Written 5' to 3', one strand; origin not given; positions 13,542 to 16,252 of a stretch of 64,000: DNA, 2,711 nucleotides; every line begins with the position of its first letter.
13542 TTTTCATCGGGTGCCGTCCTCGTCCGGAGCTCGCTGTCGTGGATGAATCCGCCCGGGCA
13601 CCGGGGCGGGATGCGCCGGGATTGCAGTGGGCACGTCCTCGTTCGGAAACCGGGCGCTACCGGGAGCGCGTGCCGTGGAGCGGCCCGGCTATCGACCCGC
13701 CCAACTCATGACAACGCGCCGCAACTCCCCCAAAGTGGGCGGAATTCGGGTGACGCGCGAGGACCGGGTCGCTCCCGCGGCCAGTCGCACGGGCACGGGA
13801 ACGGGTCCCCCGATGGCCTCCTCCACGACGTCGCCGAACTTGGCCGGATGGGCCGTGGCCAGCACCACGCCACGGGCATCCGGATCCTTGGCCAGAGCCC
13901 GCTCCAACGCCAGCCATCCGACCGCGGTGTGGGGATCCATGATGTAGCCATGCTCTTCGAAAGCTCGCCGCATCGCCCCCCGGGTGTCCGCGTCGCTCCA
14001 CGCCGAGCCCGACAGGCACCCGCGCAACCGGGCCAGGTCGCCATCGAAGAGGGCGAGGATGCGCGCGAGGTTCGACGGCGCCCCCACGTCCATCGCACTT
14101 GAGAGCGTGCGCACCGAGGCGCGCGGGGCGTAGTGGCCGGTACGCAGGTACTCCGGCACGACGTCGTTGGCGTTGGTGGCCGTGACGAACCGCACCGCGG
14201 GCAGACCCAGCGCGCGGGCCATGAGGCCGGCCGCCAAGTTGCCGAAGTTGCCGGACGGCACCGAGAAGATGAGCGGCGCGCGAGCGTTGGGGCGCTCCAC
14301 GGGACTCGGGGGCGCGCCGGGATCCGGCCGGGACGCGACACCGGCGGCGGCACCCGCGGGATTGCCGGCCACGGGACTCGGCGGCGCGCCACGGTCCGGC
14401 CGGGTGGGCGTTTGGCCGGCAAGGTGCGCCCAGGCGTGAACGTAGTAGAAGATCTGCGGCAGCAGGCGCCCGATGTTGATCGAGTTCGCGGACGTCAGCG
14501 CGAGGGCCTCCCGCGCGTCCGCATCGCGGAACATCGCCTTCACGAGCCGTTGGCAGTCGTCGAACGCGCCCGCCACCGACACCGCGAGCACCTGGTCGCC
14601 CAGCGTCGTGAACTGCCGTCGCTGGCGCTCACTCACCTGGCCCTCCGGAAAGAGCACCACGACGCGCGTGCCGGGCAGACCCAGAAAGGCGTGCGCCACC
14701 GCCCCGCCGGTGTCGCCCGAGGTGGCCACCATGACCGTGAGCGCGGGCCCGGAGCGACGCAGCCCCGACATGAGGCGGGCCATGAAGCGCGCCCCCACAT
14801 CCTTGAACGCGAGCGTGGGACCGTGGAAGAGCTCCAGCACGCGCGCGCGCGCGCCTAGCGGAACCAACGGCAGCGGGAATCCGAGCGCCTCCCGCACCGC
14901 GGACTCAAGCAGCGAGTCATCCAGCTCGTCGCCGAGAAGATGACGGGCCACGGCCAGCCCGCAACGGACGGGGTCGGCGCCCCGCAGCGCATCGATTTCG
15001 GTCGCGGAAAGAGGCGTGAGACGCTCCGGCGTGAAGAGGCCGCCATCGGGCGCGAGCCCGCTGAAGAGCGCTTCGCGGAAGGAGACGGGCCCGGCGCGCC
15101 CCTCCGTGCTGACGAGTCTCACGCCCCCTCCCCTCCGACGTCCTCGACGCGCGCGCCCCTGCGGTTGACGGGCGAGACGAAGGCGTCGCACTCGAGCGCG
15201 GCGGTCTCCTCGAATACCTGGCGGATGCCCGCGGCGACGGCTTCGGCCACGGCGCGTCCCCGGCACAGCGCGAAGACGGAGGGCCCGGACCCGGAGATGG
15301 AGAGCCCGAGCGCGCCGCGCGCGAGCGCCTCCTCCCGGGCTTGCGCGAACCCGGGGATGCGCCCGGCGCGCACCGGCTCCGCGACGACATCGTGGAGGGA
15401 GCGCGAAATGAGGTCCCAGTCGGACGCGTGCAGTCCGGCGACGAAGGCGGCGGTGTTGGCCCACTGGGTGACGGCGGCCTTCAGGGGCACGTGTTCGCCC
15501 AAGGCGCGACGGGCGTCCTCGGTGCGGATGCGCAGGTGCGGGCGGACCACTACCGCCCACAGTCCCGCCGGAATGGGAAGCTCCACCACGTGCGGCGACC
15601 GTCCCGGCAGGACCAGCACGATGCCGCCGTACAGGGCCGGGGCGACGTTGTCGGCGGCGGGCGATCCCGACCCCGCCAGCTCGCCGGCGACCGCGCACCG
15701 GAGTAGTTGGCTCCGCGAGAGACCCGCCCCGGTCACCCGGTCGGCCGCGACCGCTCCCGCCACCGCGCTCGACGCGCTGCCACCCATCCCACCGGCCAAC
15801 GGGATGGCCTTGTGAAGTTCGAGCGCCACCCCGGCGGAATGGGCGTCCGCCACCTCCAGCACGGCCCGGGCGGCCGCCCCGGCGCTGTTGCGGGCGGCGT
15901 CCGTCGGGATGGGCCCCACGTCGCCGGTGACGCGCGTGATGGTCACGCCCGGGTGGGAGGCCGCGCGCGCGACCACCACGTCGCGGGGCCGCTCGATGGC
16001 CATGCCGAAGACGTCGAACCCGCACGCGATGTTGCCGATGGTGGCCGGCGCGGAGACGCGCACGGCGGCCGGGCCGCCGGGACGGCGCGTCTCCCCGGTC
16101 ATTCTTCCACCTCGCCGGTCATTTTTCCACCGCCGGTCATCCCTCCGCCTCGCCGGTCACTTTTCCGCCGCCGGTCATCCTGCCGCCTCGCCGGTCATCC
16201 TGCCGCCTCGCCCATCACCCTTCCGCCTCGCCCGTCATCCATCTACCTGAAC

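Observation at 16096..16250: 20-bp tandem repeat upstream of thrB forming a chain of ATGA-overlapping heptapeptide mini-ORFs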

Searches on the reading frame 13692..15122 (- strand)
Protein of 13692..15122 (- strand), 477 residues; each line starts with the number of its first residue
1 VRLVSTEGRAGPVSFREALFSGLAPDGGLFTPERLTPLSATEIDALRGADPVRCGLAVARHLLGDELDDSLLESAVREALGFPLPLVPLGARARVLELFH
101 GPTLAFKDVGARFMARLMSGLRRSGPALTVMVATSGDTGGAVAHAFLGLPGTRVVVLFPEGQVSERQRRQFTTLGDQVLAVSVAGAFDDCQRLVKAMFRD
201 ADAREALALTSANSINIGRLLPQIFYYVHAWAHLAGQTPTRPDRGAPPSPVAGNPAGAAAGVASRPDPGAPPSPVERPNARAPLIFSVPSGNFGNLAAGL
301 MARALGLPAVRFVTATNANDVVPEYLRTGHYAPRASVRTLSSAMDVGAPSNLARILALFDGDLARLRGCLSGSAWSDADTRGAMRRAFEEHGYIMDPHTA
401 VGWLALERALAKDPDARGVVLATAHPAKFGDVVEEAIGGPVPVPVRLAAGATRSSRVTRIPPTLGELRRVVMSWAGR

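Call 11: search_protein_families(library=pfam, proteins=[window:13692-15122:-])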
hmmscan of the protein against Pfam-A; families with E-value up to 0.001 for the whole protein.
window:13692-15122:- (477 aa): 3 families
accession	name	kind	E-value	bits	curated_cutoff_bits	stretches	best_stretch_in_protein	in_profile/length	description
PF00291.31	PALP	-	1.1e-23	84.5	35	2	97-264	29-180/295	Pyridoxal-phosphate dependent enzyme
PF14821.11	Thr_synth_N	-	3.4e-12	46.8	25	1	4-79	3-78/79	Threonine synthase N terminus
PF24857.1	THR4_C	-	4.6e-09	36.7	27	1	399-438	1-42/85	Threonine synthase, C-terminal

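Call 52: search_protein_families(library=ncbifam, proteins=[window:13692-15122:-])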
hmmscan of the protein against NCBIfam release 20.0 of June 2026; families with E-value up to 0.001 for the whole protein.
window:13692-15122:- (477 aa): 2 families
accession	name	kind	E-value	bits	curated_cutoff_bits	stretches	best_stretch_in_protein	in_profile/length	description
TIGR00260.1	thrC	equivalog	9.1e-77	258.5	167.1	2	72-239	18-182/340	threonine synthase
NF007989.0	PRK10717.1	equivalog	0.00092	18.4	387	0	107-204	45-139/334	cysteine synthase A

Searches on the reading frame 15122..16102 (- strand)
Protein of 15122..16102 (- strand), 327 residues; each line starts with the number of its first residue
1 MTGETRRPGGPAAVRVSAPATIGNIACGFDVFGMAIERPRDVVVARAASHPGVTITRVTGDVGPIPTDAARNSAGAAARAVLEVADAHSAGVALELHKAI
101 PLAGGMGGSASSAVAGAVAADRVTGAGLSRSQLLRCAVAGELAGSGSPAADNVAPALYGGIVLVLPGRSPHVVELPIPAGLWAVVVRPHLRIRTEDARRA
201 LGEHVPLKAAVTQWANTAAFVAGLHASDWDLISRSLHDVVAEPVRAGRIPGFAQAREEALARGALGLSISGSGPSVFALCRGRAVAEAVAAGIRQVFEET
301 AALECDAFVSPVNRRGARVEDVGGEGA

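Call 11: search_protein_families(library=pfam, proteins=[window:15122-16102:-])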
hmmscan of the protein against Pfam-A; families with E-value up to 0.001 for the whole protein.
window:15122-16102:- (327 aa): 2 families
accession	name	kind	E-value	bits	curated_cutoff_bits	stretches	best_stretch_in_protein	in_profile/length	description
PF00288.32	GHMP_kinases_N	-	5.3e-13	49.4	22.3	1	77-160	6-87/87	GHMP kinases N terminal domain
PF08544.19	GHMP_kinases_C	-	1.1e-10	42.2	21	1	221-298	2-84/85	GHMP kinases C terminal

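Call 12: find_homologous_proteins(query=window:15122-16102:-, max_evalue=1e-20)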
Query window:15122-16102:- (327 aa): 2550 proteins with E <= 1e-20 among 8000 candidates; the best 120 are listed.
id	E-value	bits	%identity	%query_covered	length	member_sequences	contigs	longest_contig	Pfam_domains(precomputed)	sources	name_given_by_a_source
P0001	1.2e-199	680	100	100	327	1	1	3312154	PF00288.33,PF08544.19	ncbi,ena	-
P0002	6.6e-160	550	82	100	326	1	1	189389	PF00288.33,PF08544.19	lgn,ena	-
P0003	2.9e-159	548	81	99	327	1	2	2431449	PF00288.33,PF08544.19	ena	-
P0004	4.1e-159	547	82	99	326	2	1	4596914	PF00288.33,PF08544.19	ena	-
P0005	1.1e-158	546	82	100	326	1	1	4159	PF00288.33,PF08544.19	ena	-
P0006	3.0e-158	544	83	100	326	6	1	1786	PF00288.33,PF08544.19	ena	-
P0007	6.1e-158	543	81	100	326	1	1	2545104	PF00288.33,PF08544.19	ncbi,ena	-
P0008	1.4e-157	542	81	100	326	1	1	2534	PF00288.33,PF08544.19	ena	-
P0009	1.7e-157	542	81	100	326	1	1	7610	PF00288.33,PF08544.19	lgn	-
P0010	2.0e-157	542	81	100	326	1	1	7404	PF00288.33,PF08544.19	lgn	-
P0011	2.5e-157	541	81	100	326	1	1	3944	PF00288.33,PF08544.19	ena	-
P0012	2.5e-157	541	82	100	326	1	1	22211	PF00288.33,PF08544.19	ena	-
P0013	3.0e-157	541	81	100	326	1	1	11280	PF00288.33,PF08544.19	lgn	-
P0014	3.5e-157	541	83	96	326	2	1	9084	PF00288.33,PF08544.19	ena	-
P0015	5.0e-157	540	81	100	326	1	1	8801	PF00288.33,PF08544.19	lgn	-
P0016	7.8e-157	540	84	96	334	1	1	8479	PF00288.33,PF08544.19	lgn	-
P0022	3.1e-155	534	82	95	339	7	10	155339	PF00288.33,PF08544.19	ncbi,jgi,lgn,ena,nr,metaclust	ncbi:MAG: homoserine kinase [Gammaproteobacteria bacterium]|nr:homoserine kinase [Gammaproteobacteri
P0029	3.9e-150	518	77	100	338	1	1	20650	PF00288.33,PF08544.19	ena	-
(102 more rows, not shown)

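Call 13: find_related_loci(query=window:15122-16102:-, collection=genome_contigs, flank=3000)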
Query window:15122-16102:- (327 aa) in genome_contigs; peptide patterns used: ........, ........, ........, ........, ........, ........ (x = any residue, [..] = any of these).
599 stretches matched a pattern (row limit reached: there are more); 459 encode a relative of the query (tblastn E <= 1e-3); the best 80 are kept; 80 distinct loci.
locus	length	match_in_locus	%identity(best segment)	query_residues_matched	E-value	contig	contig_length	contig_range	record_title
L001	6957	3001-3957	82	8-326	9e-165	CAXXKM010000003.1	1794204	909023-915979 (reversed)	MAG: Longimicrobiales bacterium isolate 66c0fc7b-e3b3-44f4-8b1e-17cf0e7a764f genome assembly, contig: contig_3, whole ge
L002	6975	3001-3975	81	1-326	2e-156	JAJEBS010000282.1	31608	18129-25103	MAG: Gemmatimonadetes bacterium isolate jk18x9bins.46 k141_336406, whole genome shotgun sequence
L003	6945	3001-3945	83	7-321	1e-155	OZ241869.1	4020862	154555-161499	MAG: Longimicrobiales bacterium isolate 4d932f89-bb95-4433-bef4-8436000ce683 genome assembly, chromosome: 1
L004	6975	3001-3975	81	1-326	4e-153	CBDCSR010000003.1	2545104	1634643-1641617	MAG: Longimicrobiales bacterium isolate 7d664cbc-a82a-4503-a9d2-132ed5e4fc56 genome assembly, contig: contig_3, whole ge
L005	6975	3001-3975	81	1-326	3e-153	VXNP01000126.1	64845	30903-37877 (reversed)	MAG: Gammaproteobacteria bacterium isolate SB0662_bin_11 NODE_462_length_64845_cov_86.348449, whole genome shotgun seque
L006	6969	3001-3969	79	1-323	6e-153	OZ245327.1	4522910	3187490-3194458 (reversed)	MAG: Longimicrobiales bacterium isolate a868c1f5-20c0-43c7-9325-8e090fe4a492 genome assembly, chromosome: 1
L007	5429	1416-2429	77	1-326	1e-147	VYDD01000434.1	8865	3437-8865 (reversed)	MAG: Gammaproteobacteria bacterium isolate SB0675_bin_31 NODE_3241_length_8865_cov_4.825312, whole genome shotgun sequen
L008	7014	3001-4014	77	1-326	4e-147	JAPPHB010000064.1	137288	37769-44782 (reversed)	MAG: Gammaproteobacteria bacterium isolate RHO1_bin_70 NODE_258_length_137288_cov_535.873354, whole genome shotgun seque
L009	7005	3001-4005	76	5-326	7e-146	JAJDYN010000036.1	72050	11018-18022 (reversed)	MAG: Gemmatimonadetes bacterium isolate jk18x34bins.3 k141_342091, whole genome shotgun sequence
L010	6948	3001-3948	82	11-327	2e-144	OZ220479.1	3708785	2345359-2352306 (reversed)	MAG: Longimicrobiales bacterium isolate ffc3e9c5-5d9e-49e8-9e51-7ae5a16491fe genome assembly, chromosome: 1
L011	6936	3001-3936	77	12-323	2e-139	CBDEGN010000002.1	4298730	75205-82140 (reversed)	MAG: Longimicrobiales bacterium isolate 80fc88f1-1ec1-4d60-8a5e-1a92744ba94c genome assembly, contig: contig_2, whole ge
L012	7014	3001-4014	77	1-326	5e-139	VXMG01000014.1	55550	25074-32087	MAG: Gammaproteobacteria bacterium isolate SB0661_bin_31 NODE_657_length_55550_cov_47.645806, whole genome shotgun seque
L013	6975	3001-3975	78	1-325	1e-135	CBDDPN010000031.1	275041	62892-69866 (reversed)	MAG: Longimicrobiales bacterium isolate f25bf1df-74c8-4449-8020-a8c54282f109 genome assembly, contig: contig_31, whole g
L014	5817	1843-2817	82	1-326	3e-158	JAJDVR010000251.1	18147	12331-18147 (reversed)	MAG: Gemmatimonadetes bacterium isolate jk18x22bins.6 k141_342122, whole genome shotgun sequence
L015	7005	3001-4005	76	5-326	3e-146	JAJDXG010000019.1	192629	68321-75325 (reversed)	MAG: Gemmatimonadetes bacterium isolate jk18x27bins.12 k141_1322365, whole genome shotgun sequence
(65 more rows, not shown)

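Call 20: find_encoding_contigs(protein=P0001, flank=1500, max_places=6)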
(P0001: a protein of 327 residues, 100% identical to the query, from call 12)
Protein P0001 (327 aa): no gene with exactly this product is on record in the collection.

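Call 21: find_related_loci(query=window:15122-16102:-, collection=metagenome_contigs, flank=1500)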
Query window:15122-16102:- (327 aa) in metagenome_contigs; peptide patterns used: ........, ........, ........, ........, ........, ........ (x = any residue, [..] = any of these).
600 stretches matched a pattern (row limit reached: there are more); 435 encode a relative of the query (tblastn E <= 1e-3); the best 80 are kept; 80 distinct loci.
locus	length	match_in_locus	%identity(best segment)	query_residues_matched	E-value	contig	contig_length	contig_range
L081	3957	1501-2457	82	8-326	4e-167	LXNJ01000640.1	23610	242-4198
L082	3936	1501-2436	82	14-325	2e-161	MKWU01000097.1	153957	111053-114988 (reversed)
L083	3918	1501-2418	50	13-319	5e-81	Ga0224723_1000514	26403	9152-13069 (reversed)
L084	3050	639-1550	46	14-319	3e-81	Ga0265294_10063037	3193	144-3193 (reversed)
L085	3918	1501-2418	45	14-319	2e-80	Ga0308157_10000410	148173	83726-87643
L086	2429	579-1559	52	2-325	2e-82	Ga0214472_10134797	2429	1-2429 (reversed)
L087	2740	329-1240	47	14-319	2e-80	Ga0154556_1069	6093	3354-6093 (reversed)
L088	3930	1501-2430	45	12-321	3e-80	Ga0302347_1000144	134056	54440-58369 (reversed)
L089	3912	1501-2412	47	14-319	2e-80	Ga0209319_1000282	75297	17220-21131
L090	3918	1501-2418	45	14-319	2e-80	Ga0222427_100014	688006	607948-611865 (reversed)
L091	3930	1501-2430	45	12-321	2e-80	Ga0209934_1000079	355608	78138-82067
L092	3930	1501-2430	45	12-321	4e-80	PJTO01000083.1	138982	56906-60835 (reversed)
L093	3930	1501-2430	45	12-321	8e-80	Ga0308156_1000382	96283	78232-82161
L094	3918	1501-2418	45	14-319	5e-80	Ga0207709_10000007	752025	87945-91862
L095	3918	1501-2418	45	14-319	3e-79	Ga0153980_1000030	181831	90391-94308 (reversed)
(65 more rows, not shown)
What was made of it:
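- Tried and rejected: The genome and metagenome scans found nothing above 84% identity (calls 13, 21).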

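Call 24: find_encoding_contigs(protein=P0016, flank=700, max_places=2)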
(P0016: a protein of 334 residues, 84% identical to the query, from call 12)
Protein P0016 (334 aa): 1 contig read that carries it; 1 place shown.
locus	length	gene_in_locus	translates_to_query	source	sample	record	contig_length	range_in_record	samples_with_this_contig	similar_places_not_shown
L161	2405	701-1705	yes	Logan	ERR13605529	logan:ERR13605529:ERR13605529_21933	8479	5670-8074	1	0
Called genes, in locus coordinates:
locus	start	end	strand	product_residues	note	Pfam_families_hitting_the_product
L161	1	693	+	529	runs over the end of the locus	PF01134:GIDA (faint), PF07992:Pyr_redox_2, PF13738:Pyr_redox_3 (faint), PF00070:Pyr_redox, PF02852:Pyr_redox_dim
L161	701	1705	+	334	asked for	PF00288:GHMP_kinases_N, PF08544:GHMP_kinases_C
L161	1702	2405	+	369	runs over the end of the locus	?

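Call 25: find_encoding_contigs(protein=P0002, flank=700, max_places=2)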
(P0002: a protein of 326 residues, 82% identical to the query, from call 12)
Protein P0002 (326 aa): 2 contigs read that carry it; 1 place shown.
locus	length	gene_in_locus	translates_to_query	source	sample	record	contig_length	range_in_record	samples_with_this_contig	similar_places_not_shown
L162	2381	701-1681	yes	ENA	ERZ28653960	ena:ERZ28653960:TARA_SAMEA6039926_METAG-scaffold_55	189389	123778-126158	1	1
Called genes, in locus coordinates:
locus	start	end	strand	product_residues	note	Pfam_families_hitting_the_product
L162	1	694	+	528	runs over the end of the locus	PF07992:Pyr_redox_2, PF00070:Pyr_redox, PF02852:Pyr_redox_dim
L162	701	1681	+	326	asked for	PF00288:GHMP_kinases_N, PF08544:GHMP_kinases_C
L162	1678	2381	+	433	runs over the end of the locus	PF14821:Thr_synth_N, PF00291:PALP, PF24857:THR4_C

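Call 26: find_encoding_contigs(protein=P0003, flank=700, max_places=2)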
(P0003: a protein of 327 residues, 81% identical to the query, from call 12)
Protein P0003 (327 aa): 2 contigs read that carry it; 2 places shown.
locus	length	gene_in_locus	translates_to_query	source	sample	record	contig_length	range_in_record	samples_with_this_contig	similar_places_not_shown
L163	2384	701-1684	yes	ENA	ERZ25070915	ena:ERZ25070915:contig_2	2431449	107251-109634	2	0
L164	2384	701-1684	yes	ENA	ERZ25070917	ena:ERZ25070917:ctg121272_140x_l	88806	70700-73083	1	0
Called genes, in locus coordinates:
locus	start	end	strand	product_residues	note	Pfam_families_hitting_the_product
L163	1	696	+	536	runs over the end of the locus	PF01134:GIDA (faint), PF01266:DAO (faint), PF03486:HI0933_like (faint), PF07992:Pyr_redox_2, PF13738:Pyr_redox_3 (faint), PF00070:Pyr_redox, PF02852:Pyr_redox_dim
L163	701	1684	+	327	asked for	PF00288:GHMP_kinases_N, PF08544:GHMP_kinases_C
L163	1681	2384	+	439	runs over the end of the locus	PF14821:Thr_synth_N, PF00291:PALP, PF24857:THR4_C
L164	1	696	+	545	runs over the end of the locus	PF01134:GIDA (faint), PF01266:DAO (faint), PF03486:HI0933_like (faint), PF07992:Pyr_redox_2, PF13450:NAD_binding_8 (faint), PF13478:XdhC_C (faint), PF00070:Pyr_redox, PF02852:Pyr_redox_dim, +1 more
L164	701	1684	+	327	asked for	PF00288:GHMP_kinases_N, PF08544:GHMP_kinases_C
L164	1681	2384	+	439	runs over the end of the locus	PF14821:Thr_synth_N, PF00291:PALP, PF24857:THR4_C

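Call 27: find_encoding_contigs(protein=P0029, flank=700, max_places=2)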
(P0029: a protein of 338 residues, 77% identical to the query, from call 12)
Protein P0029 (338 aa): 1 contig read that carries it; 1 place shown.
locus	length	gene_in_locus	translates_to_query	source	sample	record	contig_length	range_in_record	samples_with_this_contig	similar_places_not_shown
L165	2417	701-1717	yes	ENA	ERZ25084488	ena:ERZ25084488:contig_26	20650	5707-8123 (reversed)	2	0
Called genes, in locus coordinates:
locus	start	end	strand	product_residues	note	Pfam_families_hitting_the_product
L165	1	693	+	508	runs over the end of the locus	PF01134:GIDA (faint), PF07992:Pyr_redox_2, PF00070:Pyr_redox, PF02852:Pyr_redox_dim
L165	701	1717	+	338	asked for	PF00288:GHMP_kinases_N, PF08544:GHMP_kinases_C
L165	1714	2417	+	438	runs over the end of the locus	PF14821:Thr_synth_N, PF00291:PALP, PF24857:THR4_C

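Call 45: list_cluster_members(proteins=[P0001, P0029, P0022])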
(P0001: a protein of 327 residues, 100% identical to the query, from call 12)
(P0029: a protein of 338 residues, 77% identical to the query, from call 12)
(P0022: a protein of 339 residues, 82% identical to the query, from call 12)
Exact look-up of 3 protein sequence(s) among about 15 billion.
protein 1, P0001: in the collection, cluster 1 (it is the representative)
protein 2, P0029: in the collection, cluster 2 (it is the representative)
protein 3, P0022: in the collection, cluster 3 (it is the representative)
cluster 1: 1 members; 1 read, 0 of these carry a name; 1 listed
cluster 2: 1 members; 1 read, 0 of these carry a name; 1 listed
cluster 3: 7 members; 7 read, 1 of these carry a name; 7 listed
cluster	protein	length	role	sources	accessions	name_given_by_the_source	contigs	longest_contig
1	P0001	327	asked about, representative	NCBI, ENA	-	-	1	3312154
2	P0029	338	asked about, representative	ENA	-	-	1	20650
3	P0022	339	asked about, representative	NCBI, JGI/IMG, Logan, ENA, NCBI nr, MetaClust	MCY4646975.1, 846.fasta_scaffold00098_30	MAG: homoserine kinase [Gammaproteobacteria bacterium] | homoserine kinase [Gammaproteobacteria bacterium] | \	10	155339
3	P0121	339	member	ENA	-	-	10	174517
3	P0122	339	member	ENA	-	-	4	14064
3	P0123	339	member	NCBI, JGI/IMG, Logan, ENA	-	-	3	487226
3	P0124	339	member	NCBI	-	-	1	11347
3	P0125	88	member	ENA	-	-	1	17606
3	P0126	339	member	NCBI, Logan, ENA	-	-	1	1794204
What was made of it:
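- On Phase-variable simple-sequence / VNTR contingency locus: The P0001 cluster has 1 member and the best other hits are at most 84% identical (calls 12, 20, 21, 45).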

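Call 52: search_protein_families(library=ncbifam, proteins=[window:15122-16102:-])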
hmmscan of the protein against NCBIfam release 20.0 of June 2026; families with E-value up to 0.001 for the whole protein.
window:15122-16102:- (327 aa): 10 families
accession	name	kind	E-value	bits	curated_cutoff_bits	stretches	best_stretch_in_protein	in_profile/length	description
NF002288.1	PRK01212.1-4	equivalog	2.8e-95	318.8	194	1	15-318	1-302/303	homoserine kinase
TIGR00191.1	thrB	equivalog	2.7e-59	200.5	168.25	1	14-319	1-301/304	homoserine kinase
NF002870.0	PRK03188.1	equivalog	9.3e-18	63.9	286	1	43-319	49-304/310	4-(cytidine 5'-diphospho)-2-C-methyl-D-erythritol kinase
TIGR00154.1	ispE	equivalog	8.2e-15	55.1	138.7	1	58-294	53-272/294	4-(cytidine 5'-diphospho)-2-C-methyl-D-erythritol kinase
NF011202.0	PRK14608.1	equivalog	1.1e-09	38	204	1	58-295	60-280/294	4-(cytidine 5'-diphospho)-2-C-methyl-D-erythritol kinase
TIGR00549.1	mevalon_kin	equivalog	1.3e-07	31.5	163.05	1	34-168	22-157/276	mevalonate kinase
NF003036.0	PRK03926.1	equivalog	6.6e-07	28.7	403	1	77-180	63-164/302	mevalonate kinase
TIGR01920.1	Shik_kin_archae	equivalog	1.9e-06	27.5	126.85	0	256-283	222-249/266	shikimate kinase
NF011207.0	PRK14613.1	equivalog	8.6e-05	21.9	359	1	90-299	92-289/297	4-(cytidine 5'-diphospho)-2-C-methyl-D-erythritol kinase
NF040726.1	BetaRFA-P_synth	equivalog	0.00039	19.7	328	0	22-146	20-138/327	beta-ribofuranosylaminobenzene 5'-phosphate synthase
